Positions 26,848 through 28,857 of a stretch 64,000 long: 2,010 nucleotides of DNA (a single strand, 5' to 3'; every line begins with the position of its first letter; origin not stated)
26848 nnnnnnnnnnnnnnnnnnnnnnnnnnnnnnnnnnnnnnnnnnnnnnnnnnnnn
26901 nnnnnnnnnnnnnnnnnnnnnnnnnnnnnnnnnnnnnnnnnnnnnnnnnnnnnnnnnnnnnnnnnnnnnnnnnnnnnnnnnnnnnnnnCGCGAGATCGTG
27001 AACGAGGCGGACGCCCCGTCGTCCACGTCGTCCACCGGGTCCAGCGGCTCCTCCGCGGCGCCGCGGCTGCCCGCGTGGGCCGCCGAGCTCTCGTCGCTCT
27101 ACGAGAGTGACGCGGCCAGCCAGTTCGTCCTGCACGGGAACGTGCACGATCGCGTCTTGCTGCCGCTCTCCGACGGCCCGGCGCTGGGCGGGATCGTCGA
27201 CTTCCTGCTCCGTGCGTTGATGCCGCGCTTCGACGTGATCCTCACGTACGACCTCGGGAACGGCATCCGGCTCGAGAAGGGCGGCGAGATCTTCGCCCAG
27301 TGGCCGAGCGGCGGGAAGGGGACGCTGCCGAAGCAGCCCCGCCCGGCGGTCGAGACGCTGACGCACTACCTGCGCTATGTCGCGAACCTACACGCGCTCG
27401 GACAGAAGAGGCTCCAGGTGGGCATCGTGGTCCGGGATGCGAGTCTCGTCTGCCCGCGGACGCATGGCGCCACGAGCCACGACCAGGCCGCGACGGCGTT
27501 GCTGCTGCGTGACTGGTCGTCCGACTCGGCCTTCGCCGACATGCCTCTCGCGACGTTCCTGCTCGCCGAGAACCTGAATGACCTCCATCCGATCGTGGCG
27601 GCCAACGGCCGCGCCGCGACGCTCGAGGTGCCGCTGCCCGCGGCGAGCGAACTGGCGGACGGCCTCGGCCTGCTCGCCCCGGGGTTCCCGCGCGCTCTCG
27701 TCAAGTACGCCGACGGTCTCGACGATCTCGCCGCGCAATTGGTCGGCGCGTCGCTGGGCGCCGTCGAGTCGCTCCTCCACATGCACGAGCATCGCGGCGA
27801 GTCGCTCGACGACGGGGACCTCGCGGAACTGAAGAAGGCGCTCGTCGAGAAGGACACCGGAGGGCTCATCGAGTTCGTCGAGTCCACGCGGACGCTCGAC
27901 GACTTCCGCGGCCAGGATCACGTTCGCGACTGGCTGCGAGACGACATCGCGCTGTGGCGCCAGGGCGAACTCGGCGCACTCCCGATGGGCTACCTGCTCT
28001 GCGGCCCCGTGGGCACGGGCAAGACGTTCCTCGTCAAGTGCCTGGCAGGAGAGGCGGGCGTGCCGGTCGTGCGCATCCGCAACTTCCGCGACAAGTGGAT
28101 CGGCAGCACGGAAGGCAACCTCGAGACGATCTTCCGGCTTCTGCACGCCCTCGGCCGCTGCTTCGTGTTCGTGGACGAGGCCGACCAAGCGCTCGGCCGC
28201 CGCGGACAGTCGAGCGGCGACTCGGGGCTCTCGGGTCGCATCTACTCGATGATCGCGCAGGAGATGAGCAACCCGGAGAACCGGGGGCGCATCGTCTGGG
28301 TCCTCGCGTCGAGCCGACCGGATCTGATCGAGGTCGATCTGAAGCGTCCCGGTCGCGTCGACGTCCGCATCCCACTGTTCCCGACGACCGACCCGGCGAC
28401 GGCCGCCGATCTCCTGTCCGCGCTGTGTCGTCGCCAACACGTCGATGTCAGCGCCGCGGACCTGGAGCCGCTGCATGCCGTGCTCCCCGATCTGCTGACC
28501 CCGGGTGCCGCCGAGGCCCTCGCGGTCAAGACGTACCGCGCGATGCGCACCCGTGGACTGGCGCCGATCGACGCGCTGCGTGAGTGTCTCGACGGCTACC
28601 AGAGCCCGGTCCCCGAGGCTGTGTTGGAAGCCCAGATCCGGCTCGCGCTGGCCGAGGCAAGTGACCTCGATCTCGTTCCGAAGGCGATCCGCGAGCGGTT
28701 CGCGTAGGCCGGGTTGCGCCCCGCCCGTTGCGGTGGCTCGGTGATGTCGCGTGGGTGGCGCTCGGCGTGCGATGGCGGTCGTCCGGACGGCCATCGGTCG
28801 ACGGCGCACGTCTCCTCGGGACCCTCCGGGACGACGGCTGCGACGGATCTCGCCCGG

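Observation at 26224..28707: PspA/IM30 gene immediately followed (9-bp gap) by a classical-clade AAA+ ATPase: a bacterial ESCRT-III/Vps4-like pair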

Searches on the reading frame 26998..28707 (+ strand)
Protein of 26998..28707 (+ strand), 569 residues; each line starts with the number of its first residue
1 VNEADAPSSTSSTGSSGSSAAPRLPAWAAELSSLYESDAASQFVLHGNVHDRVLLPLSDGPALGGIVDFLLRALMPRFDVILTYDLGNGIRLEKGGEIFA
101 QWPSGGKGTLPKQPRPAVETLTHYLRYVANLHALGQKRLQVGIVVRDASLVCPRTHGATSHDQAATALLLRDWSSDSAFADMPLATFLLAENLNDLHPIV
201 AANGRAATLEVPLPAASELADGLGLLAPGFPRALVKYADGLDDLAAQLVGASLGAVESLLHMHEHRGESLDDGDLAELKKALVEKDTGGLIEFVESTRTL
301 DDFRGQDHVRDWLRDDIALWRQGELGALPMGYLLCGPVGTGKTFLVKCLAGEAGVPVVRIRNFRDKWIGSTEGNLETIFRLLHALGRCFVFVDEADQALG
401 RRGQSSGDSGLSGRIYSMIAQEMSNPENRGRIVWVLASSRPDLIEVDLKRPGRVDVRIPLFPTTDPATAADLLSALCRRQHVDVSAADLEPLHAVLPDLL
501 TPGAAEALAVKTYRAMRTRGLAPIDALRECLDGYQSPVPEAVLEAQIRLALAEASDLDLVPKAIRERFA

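Call 3: search_protein_families(library=pfam, proteins=[window:26998-28707:+], max_evalue=0.01)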
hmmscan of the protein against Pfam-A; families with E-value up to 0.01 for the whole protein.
window:26998-28707:+ (569 aa): 2 families
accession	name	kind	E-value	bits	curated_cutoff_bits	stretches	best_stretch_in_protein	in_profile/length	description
PF00004.35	AAA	-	9e-24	84.8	21.2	1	332-459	1-128/131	ATPase family associated with various cellular activities (AAA)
PF13401.12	AAA_22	-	0.00019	22.2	27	0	333-380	9-56/130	AAA domain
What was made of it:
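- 27883..28590 (+): D2: active classical AAA module plus lid (residues 296-531). PF00004 at E 9e-24 (call 3).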

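Call 4: search_protein_families(library=ncbifam, proteins=[window:26998-28707:+], max_evalue=0.01)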
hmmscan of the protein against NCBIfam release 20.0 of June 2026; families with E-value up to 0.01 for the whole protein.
window:26998-28707:+ (569 aa): 16 families
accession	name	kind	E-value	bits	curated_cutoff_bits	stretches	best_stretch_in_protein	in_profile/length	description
TIGR01243.1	CDC48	subfamily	1.7e-20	73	802.65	1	329-475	487-633/733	CDC48 family AAA ATPase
TIGR01241.2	FtsH_fam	equivalog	8.1e-18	64.5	600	1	323-459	188-328/598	ATP-dependent zinc metalloprotease FtsH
NF008004.0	PRK10733.1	equivalog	1.9e-16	59.2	1008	1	313-458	171-317/644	ATP-dependent zinc metalloprotease FtsH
TIGR01242.2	TIGR01242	subfamily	1.5e-15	57.1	500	1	329-482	148-303/362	proteasome-activating nucleotidase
NF003069.1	PRK03992.1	subfamily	2.3e-15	56.6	500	1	329-484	165-322/379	proteasome-activating nucleotidase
NF047747.1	PrtsmActNtasePan2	equivalog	6.6e-14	52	700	1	329-482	185-340/397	proteasome-activating nucleotidase Pan2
NF047748.1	PrtsmActNtasePan1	equivalog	1.8e-12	47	750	1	329-459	182-315/405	proteasome-activating nucleotidase Pan1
TIGR03689.1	pup_AAA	equivalog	2.2e-09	36.6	504.75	1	319-473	207-374/512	proteasome ATPase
NF041006.2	cell_div_CdvC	equivalog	1.3e-06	27.6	650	1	299-424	101-233/370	cell division protein CdvC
NF003229.0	PRK04195.1-5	equivalog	7.4e-05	21.6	280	1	298-365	14-82/413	replication factor C large subunit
NF042959.1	IteA_antiphage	equivalog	8.1e-05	21.9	510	1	329-415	125-211/367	anti-phage ATPase IteA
NF011512.0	PRK14950.1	equivalog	0.00067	18.9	593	1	298-350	13-59/585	DNA polymerase III subunits gamma and tau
NF003226.0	PRK04195.1-1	equivalog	0.00079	18.5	588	1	297-353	10-64/405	replication factor C large subunit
NF005992.0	PRK08116.1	subfamily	0.00091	18.4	189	1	330-351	115-136/269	hypothetical protein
NF004046.1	PRK05563.1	equivalog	0.0024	16.8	400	1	298-350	12-58/567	DNA polymerase III subunit gamma/tau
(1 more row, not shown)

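Call 6: search_solved_structures(query=window:26998-28707:+, max_evalue=0.001, show_alignments=2)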
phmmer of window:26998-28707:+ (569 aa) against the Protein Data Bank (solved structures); distinct sequences matched with E-value up to 0.001: 268 (the best 60 are shown).
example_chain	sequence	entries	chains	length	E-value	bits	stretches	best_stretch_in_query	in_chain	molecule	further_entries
6chs_H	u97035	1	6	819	1.1e-35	126.2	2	330-483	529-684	Putative cell division control protein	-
5vc7_A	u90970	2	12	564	5.6e-35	123.9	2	324-469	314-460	VCP-like ATPase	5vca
5g4g_A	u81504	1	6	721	1e-34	123.1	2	324-469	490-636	VCP-LIKE ATPASE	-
5g4f_A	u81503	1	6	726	1e-34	123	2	324-469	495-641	VCP-LIKE ATPASE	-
6oaa_B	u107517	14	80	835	2e-34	122.1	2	294-481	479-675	Cell division control protein 48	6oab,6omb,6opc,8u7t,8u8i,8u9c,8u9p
8dar_A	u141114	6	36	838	2e-34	122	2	294-481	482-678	Cell division control protein 48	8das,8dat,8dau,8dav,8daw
6oa9_A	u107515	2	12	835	5.2e-34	120.7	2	294-481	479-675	Cell division control protein 48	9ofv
9bji_A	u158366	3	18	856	1e-33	119.7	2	328-475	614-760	Nuclear valosin-containing protein-like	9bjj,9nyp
8rhn_K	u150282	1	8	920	1.1e-33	119.6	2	329-476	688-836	ATPase family gene 2 protein homolog A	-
7wd3_A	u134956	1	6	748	2e-33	118.8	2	301-492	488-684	ATPase family gene 2 protein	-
7nku_A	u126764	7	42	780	2.3e-33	118.6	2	301-492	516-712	ATPase family gene 2 protein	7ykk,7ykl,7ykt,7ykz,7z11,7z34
7wub_D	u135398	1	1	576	5.1e-33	117.4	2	326-490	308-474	Transitional endoplasmic reticulum ATPase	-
7wub_C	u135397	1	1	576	5.1e-33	117.4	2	326-490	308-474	Transitional endoplasmic reticulum ATPase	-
6mck_A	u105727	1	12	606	6.1e-33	117.2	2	326-490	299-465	Transitional endoplasmic reticulum ATPase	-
9lgo_A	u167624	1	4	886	6.7e-33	117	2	329-476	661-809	ATPase family gene 2 protein homolog A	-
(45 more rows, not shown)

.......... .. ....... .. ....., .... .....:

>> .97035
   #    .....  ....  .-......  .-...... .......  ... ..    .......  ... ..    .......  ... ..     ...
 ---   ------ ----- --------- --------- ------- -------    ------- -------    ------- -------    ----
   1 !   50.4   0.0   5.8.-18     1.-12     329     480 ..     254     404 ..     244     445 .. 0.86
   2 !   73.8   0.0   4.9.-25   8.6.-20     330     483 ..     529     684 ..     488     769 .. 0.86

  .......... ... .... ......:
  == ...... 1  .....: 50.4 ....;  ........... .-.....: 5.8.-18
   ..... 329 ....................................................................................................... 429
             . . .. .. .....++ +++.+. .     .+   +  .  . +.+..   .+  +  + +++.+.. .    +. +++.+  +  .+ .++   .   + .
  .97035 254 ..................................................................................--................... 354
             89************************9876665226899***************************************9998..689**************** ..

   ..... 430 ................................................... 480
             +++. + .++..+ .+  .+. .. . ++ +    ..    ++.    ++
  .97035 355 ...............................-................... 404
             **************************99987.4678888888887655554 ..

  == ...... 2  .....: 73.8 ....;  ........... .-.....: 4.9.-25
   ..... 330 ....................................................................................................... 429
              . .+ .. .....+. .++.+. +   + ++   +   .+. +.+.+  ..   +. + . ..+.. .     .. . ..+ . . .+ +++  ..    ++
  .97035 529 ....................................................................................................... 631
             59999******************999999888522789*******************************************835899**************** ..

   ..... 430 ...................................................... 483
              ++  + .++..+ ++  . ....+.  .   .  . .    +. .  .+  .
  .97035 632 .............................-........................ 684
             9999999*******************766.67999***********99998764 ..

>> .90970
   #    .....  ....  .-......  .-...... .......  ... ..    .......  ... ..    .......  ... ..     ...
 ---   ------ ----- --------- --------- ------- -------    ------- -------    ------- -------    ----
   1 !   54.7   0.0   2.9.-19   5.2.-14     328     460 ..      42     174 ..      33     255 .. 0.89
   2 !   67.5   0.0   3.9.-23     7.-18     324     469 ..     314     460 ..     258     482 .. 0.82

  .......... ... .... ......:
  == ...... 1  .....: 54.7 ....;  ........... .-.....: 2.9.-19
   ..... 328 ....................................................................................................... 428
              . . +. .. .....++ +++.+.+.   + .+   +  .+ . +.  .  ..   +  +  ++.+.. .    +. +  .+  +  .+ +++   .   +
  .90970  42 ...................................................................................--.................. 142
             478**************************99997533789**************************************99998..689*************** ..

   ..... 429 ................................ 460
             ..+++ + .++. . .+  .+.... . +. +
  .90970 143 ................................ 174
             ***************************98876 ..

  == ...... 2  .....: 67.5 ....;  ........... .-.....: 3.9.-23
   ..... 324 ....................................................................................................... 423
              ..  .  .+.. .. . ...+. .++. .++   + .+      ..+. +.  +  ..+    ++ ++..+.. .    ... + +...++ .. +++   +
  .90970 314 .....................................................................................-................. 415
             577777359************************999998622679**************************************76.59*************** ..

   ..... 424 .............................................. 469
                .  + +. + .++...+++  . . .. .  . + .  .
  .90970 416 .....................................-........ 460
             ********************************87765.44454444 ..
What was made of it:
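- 27883..28590 (+): The best-matching single PDB stretches are Cdc48/VAT D2, at 74 and 67.5 bits (call 6).
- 28090..28107 (+): Pore loop 1 DKWIGS (aromatic-hydrophobic-Gly). It aligns to the KWVG/MWFG pore loops of VAT and Cdc48 D2 (call 6).
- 28342..28362 (+): Second region of homology KRPGRVD with arginine fingers R450 and R453. It aligns to RPGRLD of Cdc48 D2 (call 6).
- On Classical-clade AAA ATPase: All 60 listed PDB sequence hits are classical AAAs (call 6).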

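Call 7: find_homologous_proteins(query=window:26998-28707:+, max_evalue=1e-10)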
Query window:26998-28707:+ (569 aa): 7113 proteins with E <= 1e-10 among 8000 candidates; the best 120 are listed.
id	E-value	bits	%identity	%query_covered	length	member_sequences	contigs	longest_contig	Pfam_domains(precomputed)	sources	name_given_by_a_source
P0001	0.0e+0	1267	100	100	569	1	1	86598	PF00004.36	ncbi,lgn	-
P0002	4.6e-243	826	68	97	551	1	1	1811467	PF00004.36,PF13401.13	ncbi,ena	-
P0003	1.3e-239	814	66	99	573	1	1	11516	PF00004.36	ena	-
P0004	7.7e-230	782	66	95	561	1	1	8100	PF00004.36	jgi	jgi:hypothetical protein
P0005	3.7e-226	770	60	95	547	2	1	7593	PF00004.36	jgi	jgi:hypothetical protein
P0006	1.0e-225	768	62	99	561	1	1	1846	PF00004.36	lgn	-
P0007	1.8e-225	768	64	97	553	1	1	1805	PF00004.36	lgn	-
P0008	6.9e-225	766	64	96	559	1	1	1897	PF00004.36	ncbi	-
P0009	8.6e-225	765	62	97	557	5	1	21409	PF00004.36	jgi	jgi:hypothetical protein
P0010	2.3e-224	764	63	96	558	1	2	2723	PF00004.36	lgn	-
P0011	3.6e-224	763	63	96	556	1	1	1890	PF00004.36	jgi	jgi:hypothetical protein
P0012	5.4e-224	763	62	97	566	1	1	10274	PF00004.36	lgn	-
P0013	9.5e-224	762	61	98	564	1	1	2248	PF00004.36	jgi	-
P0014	1.0e-223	762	61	96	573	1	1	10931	PF00004.36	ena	-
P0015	1.4e-223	761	61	95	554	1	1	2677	PF00004.36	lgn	-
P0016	1.8e-223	761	62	98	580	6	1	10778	PF00004.36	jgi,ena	-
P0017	2.1e-223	761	61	95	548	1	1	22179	PF00004.36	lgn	-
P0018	2.9e-223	760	62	97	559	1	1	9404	PF00004.36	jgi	jgi:hypothetical protein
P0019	4.2e-223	760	62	95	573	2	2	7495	PF00004.36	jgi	-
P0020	7.0e-223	759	63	98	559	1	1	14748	PF00004.36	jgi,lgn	jgi:hypothetical protein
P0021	1.8e-222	758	63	96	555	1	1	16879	PF00004.36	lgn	-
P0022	2.0e-222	758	61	96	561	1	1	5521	PF00004.36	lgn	-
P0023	2.6e-222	757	62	95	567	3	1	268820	PF00004.36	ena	-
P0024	2.7e-222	757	62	95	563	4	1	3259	PF00004.36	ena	-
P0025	3.7e-222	757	63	97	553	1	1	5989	PF00004.36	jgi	jgi:hypothetical protein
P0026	4.7e-222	756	62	96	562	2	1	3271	PF00004.36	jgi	-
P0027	5.1e-222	756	60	95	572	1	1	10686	PF00004.36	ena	-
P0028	6.4e-222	756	63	97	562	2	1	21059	PF00004.36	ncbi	ncbi:MAG: AAA family ATPase [Armatimonadota bacterium]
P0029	8.0e-222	756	60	95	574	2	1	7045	PF00004.36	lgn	-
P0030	8.1e-222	756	61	96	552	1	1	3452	PF00004.36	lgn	-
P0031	9.3e-222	755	61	97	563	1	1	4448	PF00004.36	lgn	-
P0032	9.7e-222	755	61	95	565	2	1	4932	PF00004.36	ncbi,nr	ncbi:MAG: ATP-binding protein [Armatimonadota bacterium]|nr:ATP-binding protein [Armatimonadota bact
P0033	1.6e-221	755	61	97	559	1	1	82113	PF00004.36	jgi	jgi:hypothetical protein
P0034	1.9e-221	754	62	98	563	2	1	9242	PF00004.36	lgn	-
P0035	1.9e-221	754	59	98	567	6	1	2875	PF00004.36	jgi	jgi:hypothetical protein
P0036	2.1e-221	754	61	97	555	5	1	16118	PF00004.36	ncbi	-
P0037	2.2e-221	754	61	96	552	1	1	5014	PF00004.36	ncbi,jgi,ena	ncbi:MAG TPA: ATP-binding protein [Chthoniobacteraceae bacterium]|jgi:hypothetical protein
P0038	3.0e-221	754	61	96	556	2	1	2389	PF00004.36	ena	-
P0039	3.5e-221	754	59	96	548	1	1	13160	PF00004.36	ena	-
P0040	3.5e-221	753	60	97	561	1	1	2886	PF00004.36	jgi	jgi:hypothetical protein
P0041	4.2e-221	753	59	95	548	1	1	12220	PF00004.36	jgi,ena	-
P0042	4.5e-221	753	61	96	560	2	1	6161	PF00004.36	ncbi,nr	ncbi:MAG: ATP-binding protein [Abitibacteriaceae bacterium]|nr:ATP-binding protein [Abditibacteriace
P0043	4.9e-221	753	62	96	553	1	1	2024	PF00004.36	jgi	jgi:hypothetical protein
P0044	5.1e-221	753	60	97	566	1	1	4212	PF00004.36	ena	-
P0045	5.5e-221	753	61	95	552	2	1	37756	PF00004.36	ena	-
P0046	6.6e-221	753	61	96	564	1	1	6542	PF00004.36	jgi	jgi:hypothetical protein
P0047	8.0e-221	752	61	96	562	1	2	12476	PF00004.36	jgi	jgi:hypothetical protein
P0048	8.4e-221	752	62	96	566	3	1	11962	PF00004.36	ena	-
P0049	1.4e-220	751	60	97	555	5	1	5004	PF00004.36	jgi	jgi:hypothetical protein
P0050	1.9e-220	751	61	97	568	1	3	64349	PF00004.36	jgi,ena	-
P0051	2.0e-220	751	62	95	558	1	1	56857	PF00004.36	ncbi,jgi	jgi:hypothetical protein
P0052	2.3e-220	751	61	95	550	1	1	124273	PF00004.36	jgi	jgi:SpoVK/Ycf46/Vps4 family AAA+-type ATPase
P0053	5.0e-220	750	61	95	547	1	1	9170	PF00004.36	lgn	-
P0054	5.1e-220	750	60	96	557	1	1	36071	PF00004.36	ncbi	ncbi:MAG: ATP-binding protein [Verrucomicrobiota bacterium]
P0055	5.4e-220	750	63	92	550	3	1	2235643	PF00004.36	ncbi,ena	-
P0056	5.5e-220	750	62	95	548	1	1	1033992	PF00004.36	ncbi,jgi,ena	ncbi:MAG TPA: AAA family ATPase [Abditibacteriaceae bacterium]|jgi:hypothetical protein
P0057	5.8e-220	749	61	97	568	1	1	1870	PF00004.36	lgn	-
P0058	6.6e-220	749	61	96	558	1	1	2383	PF00004.36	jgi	jgi:hypothetical protein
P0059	7.3e-220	749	61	95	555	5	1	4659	PF00004.36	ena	-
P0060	9.2e-220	749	61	95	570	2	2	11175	PF00004.36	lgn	-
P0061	9.3e-220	749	60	99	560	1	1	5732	PF00004.36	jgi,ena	-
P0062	1.1e-219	749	60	96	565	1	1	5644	PF00004.36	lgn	-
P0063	1.9e-219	748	59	99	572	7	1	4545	PF00004.36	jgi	jgi:hypothetical protein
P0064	2.4e-219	747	61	97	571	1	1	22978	PF00004.36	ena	-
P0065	2.5e-219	747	61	95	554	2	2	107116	PF00004.36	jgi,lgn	jgi:hypothetical protein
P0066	2.8e-219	747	60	95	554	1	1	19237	PF00004.36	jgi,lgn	-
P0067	3.3e-219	747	62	95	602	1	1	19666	PF00004.36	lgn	-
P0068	3.7e-219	747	60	97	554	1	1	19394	PF00004.36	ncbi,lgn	-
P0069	4.1e-219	747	62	96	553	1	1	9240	PF00004.36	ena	-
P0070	4.1e-219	747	60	98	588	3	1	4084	PF00004.36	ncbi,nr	ncbi:MAG TPA: ATP-binding protein [Abditibacteriaceae bacterium]|nr:ATP-binding protein [Abditibacte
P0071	4.8e-219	746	60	96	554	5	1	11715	PF00004.36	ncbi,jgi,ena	jgi:hypothetical protein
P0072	6.0e-219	746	59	99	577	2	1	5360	PF00004.36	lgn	-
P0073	6.3e-219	746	62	96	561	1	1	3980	PF00004.36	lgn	-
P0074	1.0e-218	745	59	95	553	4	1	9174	PF00004.36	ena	-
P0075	1.0e-218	745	63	96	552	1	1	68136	PF00004.36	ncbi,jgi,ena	jgi:hypothetical protein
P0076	1.1e-218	745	59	96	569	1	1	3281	PF00004.36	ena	-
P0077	1.2e-218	745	62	95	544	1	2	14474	PF00004.36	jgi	jgi:hypothetical protein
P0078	1.8e-218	745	59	96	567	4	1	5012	PF00004.36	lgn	-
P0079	2.6e-218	744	60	96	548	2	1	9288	PF00004.36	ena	-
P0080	2.6e-218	744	60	95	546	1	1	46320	PF00004.36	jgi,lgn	jgi:hypothetical protein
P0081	3.0e-218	744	58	97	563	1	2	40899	PF00004.36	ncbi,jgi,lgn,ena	jgi:hypothetical protein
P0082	4.1e-218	743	59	95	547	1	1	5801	PF00004.36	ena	-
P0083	4.3e-218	743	60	97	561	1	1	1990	PF00004.36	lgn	-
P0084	4.5e-218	743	58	95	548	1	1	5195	PF00004.36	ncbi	ncbi:MAG: AAA family ATPase [Verrucomicrobiales bacterium]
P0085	4.8e-218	743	61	97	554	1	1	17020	PF00004.36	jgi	jgi:hypothetical protein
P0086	5.2e-218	743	59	95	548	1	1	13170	PF00004.36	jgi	-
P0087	5.3e-218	743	60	96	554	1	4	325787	PF00004.36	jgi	-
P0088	6.1e-218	743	59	95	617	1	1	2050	PF00004.36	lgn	-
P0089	7.6e-218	742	61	98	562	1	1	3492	PF00004.36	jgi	jgi:hypothetical protein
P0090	8.9e-218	742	60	96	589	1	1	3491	PF00004.36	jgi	jgi:hypothetical protein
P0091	1.0e-217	742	59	97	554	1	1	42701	PF00004.36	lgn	-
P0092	1.0e-217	742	60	96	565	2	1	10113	PF00004.36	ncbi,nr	ncbi:MAG: AAA family ATPase [Phycisphaerales bacterium]|nr:AAA family ATPase [Phycisphaerales bacter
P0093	1.1e-217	742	59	98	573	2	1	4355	PF00004.36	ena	-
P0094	1.3e-217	742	59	97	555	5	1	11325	PF00004.36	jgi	jgi:hypothetical protein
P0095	1.5e-217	742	59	96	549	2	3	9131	PF00004.36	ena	-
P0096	2.3e-217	741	61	98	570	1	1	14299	PF00004.36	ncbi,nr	ncbi:MAG: ATP-binding protein [Acidobacteria bacterium]|nr:ATP-binding protein [Acidobacteriota bact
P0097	2.4e-217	741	60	96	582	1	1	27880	PF00004.36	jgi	-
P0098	3.1e-217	740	59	97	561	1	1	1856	PF00004.36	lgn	-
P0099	3.6e-217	740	61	95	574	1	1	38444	PF00004.36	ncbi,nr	ncbi:MAG: AAA family ATPase [Planctomycetota bacterium]|nr:AAA family ATPase [Planctomycetota bacter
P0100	3.7e-217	740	60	96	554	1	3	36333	PF00004.36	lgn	-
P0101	4.0e-217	740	61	96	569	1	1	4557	PF00004.36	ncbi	ncbi:MAG TPA: ATP-binding protein [Armatimonadota bacterium]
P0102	4.7e-217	740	60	98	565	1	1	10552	PF00004.36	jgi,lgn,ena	-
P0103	5.0e-217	740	60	96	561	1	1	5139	PF00004.36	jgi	jgi:hypothetical protein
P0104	5.0e-217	740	59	98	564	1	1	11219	PF00004.36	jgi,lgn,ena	-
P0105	5.1e-217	740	58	100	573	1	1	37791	PF00004.36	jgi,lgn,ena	-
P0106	8.3e-217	739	59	98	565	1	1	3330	PF00004.36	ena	-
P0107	1.4e-216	738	62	96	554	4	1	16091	PF00004.36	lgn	-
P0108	1.4e-216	738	59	96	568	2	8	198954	PF00004.36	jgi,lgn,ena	-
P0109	1.8e-216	738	60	95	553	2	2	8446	PF00004.36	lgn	-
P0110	2.2e-216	738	58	98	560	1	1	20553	PF00004.36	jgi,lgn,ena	jgi:hypothetical protein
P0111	2.3e-216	738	58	97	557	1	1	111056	PF00004.36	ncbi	-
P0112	2.4e-216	738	58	98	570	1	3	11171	PF00004.36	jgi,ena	-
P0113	2.5e-216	737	57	98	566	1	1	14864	PF00004.36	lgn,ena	-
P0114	2.6e-216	737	59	98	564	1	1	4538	PF00004.36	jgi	-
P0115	2.8e-216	737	60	96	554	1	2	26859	PF00004.36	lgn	-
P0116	3.2e-216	737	58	98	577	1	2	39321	PF00004.36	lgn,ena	-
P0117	3.7e-216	737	59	96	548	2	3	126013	PF00004.36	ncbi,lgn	ncbi:MAG: ATP-binding protein [bacterium]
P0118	4.3e-216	737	60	97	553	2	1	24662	PF00004.36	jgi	jgi:hypothetical protein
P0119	4.6e-216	737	58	98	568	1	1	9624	PF00004.36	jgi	jgi:hypothetical protein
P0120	4.8e-216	737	60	96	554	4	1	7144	PF00004.36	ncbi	-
